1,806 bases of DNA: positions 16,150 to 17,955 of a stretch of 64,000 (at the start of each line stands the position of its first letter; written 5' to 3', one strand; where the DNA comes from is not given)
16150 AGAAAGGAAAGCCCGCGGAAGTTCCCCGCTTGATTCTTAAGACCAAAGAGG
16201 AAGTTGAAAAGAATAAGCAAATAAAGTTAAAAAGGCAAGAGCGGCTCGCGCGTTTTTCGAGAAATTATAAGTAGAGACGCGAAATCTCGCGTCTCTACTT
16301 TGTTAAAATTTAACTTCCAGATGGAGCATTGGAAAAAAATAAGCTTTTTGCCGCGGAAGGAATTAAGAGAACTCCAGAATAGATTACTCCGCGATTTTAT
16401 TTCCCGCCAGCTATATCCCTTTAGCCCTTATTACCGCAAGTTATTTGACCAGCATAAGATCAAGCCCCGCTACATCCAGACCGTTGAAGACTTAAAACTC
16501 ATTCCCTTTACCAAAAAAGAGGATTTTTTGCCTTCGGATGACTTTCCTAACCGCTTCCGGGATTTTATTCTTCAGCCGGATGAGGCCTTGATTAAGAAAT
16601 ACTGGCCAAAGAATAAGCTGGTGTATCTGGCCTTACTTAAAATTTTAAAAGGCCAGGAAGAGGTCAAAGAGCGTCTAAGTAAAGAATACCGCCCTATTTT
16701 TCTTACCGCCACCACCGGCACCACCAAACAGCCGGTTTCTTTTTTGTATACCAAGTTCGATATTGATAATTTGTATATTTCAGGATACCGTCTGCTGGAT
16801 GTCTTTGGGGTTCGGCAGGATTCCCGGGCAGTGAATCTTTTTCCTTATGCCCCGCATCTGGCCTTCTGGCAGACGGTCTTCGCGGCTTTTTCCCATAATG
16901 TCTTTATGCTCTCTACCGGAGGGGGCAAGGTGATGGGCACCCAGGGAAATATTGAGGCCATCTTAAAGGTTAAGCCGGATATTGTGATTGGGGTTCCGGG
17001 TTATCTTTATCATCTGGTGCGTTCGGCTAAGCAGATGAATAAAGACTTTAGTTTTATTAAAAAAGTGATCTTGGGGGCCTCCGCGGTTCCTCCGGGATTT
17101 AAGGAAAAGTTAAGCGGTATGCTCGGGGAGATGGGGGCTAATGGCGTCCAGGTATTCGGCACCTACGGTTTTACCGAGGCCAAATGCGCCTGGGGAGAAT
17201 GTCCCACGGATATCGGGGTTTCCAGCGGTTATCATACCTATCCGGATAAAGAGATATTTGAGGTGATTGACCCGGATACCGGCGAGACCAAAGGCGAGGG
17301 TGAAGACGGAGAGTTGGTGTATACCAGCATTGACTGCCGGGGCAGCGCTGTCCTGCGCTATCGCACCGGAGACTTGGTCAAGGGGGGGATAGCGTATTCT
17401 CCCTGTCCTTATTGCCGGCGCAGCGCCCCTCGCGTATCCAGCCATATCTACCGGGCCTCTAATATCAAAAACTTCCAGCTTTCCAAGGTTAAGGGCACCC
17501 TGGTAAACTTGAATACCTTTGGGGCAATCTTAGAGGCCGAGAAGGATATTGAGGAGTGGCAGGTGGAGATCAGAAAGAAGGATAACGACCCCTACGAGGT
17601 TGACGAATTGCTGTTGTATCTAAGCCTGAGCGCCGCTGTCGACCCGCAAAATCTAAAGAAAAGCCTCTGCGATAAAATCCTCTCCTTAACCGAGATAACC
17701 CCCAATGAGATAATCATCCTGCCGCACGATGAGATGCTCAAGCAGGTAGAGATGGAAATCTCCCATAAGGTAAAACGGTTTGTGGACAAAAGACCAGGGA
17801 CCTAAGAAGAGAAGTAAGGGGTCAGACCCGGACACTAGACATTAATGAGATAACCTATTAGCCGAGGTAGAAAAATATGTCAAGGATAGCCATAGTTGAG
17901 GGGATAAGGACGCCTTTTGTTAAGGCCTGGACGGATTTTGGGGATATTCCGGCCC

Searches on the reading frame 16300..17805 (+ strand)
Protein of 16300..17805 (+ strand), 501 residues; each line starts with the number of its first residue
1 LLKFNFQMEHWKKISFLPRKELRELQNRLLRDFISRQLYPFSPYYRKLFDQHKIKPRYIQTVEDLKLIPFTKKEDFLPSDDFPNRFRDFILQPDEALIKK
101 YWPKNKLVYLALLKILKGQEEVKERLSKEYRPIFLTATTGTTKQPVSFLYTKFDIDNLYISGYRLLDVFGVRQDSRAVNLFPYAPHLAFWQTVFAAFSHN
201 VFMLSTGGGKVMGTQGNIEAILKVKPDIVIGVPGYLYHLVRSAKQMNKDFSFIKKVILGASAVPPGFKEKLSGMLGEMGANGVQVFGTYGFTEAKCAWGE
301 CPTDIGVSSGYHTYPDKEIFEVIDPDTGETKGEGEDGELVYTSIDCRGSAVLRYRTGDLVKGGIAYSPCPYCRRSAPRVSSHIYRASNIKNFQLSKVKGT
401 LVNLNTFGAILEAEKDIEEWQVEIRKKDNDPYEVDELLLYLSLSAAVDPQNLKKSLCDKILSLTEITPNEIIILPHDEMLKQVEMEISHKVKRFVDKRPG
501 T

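Call 7: search_protein_families(library=pfam, proteins=[window:16300-17805:+], max_evalue=0.001)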
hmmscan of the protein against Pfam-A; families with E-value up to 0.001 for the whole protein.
window:16300-17805:+ (501 aa): 1 family
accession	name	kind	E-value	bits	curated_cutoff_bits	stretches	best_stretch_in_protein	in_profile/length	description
PF00501.34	AMP-binding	-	7.5e-12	45.2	29.9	1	124-341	156-374/384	AMP-binding enzyme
